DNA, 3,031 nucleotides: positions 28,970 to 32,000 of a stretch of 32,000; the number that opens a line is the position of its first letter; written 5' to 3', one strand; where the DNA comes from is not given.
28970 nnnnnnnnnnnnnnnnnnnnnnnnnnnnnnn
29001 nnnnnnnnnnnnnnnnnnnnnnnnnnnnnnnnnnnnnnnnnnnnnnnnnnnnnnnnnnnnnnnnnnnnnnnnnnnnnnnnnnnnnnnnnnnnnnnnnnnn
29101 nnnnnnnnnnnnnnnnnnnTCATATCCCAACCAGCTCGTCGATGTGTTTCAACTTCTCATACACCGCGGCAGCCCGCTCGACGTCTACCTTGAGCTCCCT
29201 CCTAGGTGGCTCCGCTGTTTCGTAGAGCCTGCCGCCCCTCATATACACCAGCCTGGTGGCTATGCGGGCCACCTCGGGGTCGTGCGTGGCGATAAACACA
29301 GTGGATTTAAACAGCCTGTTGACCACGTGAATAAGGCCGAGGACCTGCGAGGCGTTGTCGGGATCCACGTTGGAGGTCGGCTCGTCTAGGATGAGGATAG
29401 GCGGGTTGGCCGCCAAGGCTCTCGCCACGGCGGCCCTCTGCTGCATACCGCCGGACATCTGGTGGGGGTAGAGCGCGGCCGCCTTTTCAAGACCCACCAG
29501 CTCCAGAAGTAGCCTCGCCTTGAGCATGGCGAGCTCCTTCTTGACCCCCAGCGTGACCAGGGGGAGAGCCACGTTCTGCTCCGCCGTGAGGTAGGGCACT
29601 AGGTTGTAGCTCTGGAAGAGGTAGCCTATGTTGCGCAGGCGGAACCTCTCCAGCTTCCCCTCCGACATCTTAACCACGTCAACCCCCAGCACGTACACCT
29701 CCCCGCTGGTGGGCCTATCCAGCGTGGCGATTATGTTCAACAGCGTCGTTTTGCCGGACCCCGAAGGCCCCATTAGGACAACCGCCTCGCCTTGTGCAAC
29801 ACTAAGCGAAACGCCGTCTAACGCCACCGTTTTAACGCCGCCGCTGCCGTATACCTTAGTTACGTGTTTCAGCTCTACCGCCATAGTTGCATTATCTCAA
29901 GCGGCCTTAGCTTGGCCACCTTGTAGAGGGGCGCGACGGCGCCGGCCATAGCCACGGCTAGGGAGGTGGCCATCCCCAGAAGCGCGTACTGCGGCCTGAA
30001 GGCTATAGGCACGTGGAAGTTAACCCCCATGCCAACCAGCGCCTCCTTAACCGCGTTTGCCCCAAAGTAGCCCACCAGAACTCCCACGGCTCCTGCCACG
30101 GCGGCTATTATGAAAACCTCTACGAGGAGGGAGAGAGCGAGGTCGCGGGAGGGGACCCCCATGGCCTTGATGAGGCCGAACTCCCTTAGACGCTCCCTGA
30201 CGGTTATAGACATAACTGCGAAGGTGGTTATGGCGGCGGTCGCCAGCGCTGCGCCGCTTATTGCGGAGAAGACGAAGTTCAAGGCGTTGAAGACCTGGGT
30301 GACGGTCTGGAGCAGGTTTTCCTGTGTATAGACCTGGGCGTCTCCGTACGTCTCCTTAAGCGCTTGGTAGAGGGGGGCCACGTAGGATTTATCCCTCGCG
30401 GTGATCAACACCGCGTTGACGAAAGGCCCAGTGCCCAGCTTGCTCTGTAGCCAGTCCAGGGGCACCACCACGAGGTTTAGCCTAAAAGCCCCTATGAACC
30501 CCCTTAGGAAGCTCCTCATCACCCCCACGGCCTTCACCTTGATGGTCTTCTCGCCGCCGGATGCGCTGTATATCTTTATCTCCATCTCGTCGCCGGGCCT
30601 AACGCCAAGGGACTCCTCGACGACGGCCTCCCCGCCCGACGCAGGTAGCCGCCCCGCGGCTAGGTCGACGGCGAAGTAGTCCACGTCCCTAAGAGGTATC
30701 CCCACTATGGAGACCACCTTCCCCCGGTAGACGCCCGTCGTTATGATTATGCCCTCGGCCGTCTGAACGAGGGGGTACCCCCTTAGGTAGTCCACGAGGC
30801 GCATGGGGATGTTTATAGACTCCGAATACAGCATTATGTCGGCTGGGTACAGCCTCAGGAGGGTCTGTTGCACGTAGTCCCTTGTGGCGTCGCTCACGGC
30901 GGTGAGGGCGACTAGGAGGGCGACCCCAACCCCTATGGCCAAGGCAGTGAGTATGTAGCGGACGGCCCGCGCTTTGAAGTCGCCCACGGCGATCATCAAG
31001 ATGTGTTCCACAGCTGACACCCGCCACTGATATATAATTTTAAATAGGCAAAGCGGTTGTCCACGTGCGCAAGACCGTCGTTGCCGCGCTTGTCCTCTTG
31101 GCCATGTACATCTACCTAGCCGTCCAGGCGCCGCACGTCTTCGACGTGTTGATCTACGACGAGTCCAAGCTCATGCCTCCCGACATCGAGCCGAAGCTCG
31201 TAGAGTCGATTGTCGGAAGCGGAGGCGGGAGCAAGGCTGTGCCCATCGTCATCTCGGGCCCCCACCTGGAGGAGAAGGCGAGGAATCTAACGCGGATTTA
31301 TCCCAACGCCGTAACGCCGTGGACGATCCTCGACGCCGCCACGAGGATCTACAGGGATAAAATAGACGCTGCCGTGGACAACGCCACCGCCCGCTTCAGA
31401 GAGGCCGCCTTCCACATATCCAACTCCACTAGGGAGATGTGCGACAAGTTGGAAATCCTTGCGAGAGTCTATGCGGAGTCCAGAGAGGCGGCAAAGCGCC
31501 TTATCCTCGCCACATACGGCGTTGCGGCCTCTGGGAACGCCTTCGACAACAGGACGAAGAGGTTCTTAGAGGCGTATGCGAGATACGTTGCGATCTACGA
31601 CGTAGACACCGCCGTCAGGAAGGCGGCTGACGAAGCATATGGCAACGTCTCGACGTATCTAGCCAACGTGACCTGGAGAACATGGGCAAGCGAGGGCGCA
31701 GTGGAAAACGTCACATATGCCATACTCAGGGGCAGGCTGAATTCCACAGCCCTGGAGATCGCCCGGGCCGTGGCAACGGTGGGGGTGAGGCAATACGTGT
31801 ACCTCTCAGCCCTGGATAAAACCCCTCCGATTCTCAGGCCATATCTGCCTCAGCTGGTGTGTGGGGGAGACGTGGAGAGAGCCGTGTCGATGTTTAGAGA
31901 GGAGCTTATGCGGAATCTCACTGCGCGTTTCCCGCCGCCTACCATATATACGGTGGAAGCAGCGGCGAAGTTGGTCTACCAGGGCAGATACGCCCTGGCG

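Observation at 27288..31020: MacB-type ABC transporter operon fused to a 611-aa glycosylated coiled-coil surface protein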

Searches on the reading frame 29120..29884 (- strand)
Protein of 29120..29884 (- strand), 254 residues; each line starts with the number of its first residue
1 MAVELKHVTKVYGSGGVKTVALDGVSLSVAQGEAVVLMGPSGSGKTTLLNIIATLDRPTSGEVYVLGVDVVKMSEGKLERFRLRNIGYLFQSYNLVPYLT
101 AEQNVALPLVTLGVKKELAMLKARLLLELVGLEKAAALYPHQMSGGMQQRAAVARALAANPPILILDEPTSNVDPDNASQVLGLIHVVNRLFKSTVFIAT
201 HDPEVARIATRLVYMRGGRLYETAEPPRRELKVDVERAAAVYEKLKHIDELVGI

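Call 3: search_protein_families(library=pfam, proteins=[window:29120-29884:-], max_evalue=1)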
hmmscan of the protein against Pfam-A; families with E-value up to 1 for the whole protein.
window:29120-29884:- (254 aa): 41 families (the best 25 are shown)
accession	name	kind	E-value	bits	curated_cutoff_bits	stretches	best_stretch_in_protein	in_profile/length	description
PF00005.33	ABC_tran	-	2.9e-34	119.1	25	1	22-171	1-137/137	ABC transporter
PF13304.12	AAA_21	-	2.5e-14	54.5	27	2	88-205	188-302/304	AAA domain, putative AbiEii toxin, Type IV TA system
PF02463.25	SMC_N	-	8.1e-06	25.9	40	1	133-215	127-211/220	RecF/RecN/SMC N terminal domain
PF13191.12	AAA_16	-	2.5e-05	25.3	32.6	1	31-168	21-140/167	AAA ATPase domain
PF13401.12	AAA_22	-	0.00023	21.9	27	1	34-168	7-92/130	AAA domain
PF13555.12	AAA_29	-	0.00034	20.7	27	1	23-55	13-45/61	P-loop containing region of AAA domain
PF13521.12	AAA_28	-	0.00081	20.1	27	1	35-63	2-31/164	AAA domain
PF00004.35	AAA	-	0.0011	19.9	21.2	1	35-169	1-66/131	ATPase family associated with various cellular activities (AAA)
PF03193.22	RsgA_GTPase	-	0.0016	18.7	30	1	30-54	104-128/174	RsgA GTPase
PF05729.18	NACHT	-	0.0057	16.9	26.7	1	34-55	2-23/167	NACHT domain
PF13671.12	AAA_33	-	0.01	16.6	27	1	35-99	2-33/143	AAA domain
PF02492.25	cobW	-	0.01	15.9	20.7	1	34-62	2-29/180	CobW/HypB/UreG, nucleotide-binding domain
PF01637.24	ATPase_2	-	0.011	16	33.2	1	33-81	21-68/225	ATPase domain predominantly from Archaea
PF13604.12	AAA_30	-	0.015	15.5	27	1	33-65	19-51/191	AAA domain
PF20720.3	nSTAND3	-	0.016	15.3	27.2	1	30-53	15-38/155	Novel STAND NTPase 3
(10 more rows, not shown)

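Call 4: search_protein_families(library=ncbifam, proteins=[window:29120-29884:-], max_evalue=1)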
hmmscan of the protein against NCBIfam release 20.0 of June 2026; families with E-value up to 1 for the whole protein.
window:29120-29884:- (254 aa): 226 families (the best 25 are shown)
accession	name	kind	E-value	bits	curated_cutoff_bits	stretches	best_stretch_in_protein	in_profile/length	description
TIGR02211.1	LolD_lipo_ex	equivalog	3.6e-57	193.4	307.75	1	4-221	3-220/221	lipoprotein-releasing ABC transporter ATP-binding protein LolD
TIGR02982.1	heterocyst_DevA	subfamily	2.4e-56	190.8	295.8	1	3-220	2-219/220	ABC exporter ATP-binding subunit, DevA family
NF007826.0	PRK10535.1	equivalog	1.1e-54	185.9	966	1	3-241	5-240/648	macrolide ABC transporter ATP-binding protein/permease MacB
NF038007.1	ABC_ATP_DarD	equivalog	5.2e-54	183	375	1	3-220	2-218/218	darobactin export ABC transporter ATP-binding protein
TIGR02673.1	FtsE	equivalog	1.6e-53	181.6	264.85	1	3-216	2-211/214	cell division ATP-binding protein FtsE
TIGR03265.1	PhnT2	equivalog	3.7e-53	181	457.7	1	3-226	5-219/353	putative 2-aminoethylphosphonate ABC transporter ATP-binding protein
NF007879.0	PRK10584.1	equivalog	4.1e-53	180.4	336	1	3-223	7-227/228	putative ABC transporter ATP-binding protein YbbA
NF040933.2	ABC_arch_GlcV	equivalog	1e-51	175.9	450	1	2-226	2-226/357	glucose ABC transporter ATP-binding protein GlcV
TIGR01186.1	proV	subfamily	1.8e-50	172.1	326.6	1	19-221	6-209/363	betaine/proline/choline family ABC transporter ATP-binding protein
TIGR03608.1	L_ocin_972_ABC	subfamily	2.5e-49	167.6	254.85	1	6-214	2-205/206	putative bacteriocin export ABC transporter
NF008639.0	PRK11629.1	equivalog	3.5e-49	167.3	360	1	6-222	10-226/234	lipoprotein-releasing ABC transporter ATP-binding protein LolD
TIGR02314.1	ABC_MetN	equivalog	2.2e-48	165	499.7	1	3-223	2-222/343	methionine ABC transporter ATP-binding protein MetN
NF007027.0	PRK09493.1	equivalog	2.3e-48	164.6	379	1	3-228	2-222/240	glutamine ABC transporter ATP-binding protein GlnQ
NF008338.0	PRK11124.1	equivalog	4.3e-48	163.9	369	1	1-224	1-223/242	arginine ABC transporter ATP-binding protein ArtP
TIGR00968.1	3a0106s01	subfamily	1e-46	159.4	342.75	1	4-223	2-212/237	sulfate ABC transporter ATP-binding protein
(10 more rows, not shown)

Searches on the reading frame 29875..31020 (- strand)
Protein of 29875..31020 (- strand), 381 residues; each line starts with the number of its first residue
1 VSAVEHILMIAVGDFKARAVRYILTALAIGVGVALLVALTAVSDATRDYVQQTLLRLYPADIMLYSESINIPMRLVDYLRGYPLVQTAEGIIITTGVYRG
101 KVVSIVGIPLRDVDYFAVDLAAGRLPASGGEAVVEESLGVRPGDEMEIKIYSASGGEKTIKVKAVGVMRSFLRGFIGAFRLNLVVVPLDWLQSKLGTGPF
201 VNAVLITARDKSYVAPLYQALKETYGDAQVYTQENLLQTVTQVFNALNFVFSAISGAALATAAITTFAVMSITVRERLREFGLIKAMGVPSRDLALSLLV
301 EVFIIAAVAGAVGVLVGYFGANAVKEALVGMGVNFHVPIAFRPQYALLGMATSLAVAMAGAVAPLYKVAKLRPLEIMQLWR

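Call 3: search_protein_families(library=pfam, proteins=[window:29875-31020:-], max_evalue=1)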
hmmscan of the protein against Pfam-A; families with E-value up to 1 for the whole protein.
window:29875-31020:- (381 aa): 3 families
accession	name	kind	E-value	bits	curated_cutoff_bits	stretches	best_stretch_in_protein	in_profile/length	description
PF02687.27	FtsX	-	8.3e-19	68.2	25.5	1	253-371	2-118/120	FtsX-like permease C-terminal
PF12704.14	MacB_PCD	-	4.5e-13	50.4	27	1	23-223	2-206/207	MacB-like periplasmic core domain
PF20926.3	Htt_N-HEAT_1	-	0.21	12.4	31.2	0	208-275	69-136/152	Huntingtin, N-terminal HEAT 1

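Call 4: search_protein_families(library=ncbifam, proteins=[window:29875-31020:-], max_evalue=1)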
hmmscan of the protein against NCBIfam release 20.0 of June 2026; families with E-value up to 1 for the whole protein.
window:29875-31020:- (381 aa): 5 families
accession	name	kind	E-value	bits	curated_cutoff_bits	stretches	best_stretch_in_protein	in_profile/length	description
NF007826.0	PRK10535.1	equivalog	1.5e-10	40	966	2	219-375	491-643/648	macrolide ABC transporter ATP-binding protein/permease MacB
TIGR03434.1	ADOP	subfamily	9.1e-09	34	622.3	1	205-376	632-799/803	ADOP family duplicated permease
NF038346.1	FtsX_actino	exception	0.007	15.8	250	1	214-332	146-260/308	permease-like cell division protein FtsX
NF004671.0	PRK06010.1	subfamily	0.021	14.7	104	1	22-52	24-54/88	flagellar biosynthesis protein FliQ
TIGR01402.1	fliQ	equivalog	0.039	14.1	88.9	1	20-54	22-56/88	flagellar biosynthesis protein FliQ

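Call 22: search_solved_structures(query=window:29875-31020:-, max_evalue=0.01)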
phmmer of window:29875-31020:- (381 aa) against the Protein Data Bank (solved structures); distinct sequences matched with E-value up to 0.01: 7.
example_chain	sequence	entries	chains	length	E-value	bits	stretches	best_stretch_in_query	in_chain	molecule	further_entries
5xu1_M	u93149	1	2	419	1.8e-12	50.8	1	225-377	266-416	ABC transporter permeae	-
5nik_J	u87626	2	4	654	9e-09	38.6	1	176-374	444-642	Macrolide export ATP-binding/permease protein MacB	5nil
5gko_A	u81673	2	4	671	3.6e-08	36.7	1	163-375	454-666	Macrolide export ATP-binding/permease protein MacB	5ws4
5lil_A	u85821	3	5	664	2.4e-06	30.7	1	164-321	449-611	Macrolide export ATP-binding/permease protein MacB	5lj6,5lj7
7arh_C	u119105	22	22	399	0.001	22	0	237-377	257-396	Lipoprotein-releasing ABC transporter permease subunit LolC | Lipo-releasing system transmembrane protein lolC | Lipoprotein-releasing system transmembrane prot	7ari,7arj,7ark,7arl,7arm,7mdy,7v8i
7mdx_A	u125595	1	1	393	0.0027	20.6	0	237-375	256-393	Lipoprotein-releasing system transmembrane protein LolC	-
9o9x_C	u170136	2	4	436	0.0033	20.3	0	248-322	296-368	ABC transporter permease YtrF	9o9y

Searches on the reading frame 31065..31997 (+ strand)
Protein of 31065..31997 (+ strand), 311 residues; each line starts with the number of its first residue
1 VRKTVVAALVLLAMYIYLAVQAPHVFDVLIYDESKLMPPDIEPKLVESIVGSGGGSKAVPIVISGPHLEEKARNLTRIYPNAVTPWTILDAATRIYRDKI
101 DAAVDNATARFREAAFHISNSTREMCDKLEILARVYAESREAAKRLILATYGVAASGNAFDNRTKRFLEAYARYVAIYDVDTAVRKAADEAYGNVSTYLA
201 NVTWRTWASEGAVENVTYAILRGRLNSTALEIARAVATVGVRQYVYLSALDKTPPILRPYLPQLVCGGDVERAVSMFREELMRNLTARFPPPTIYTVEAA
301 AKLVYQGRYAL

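Call 75: search_protein_families(library=pfam, proteins=[window:31065-31997:+], max_evalue=0.001)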
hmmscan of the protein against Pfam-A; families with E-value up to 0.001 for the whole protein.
window:31065-31997:+ (311 aa): 0 families
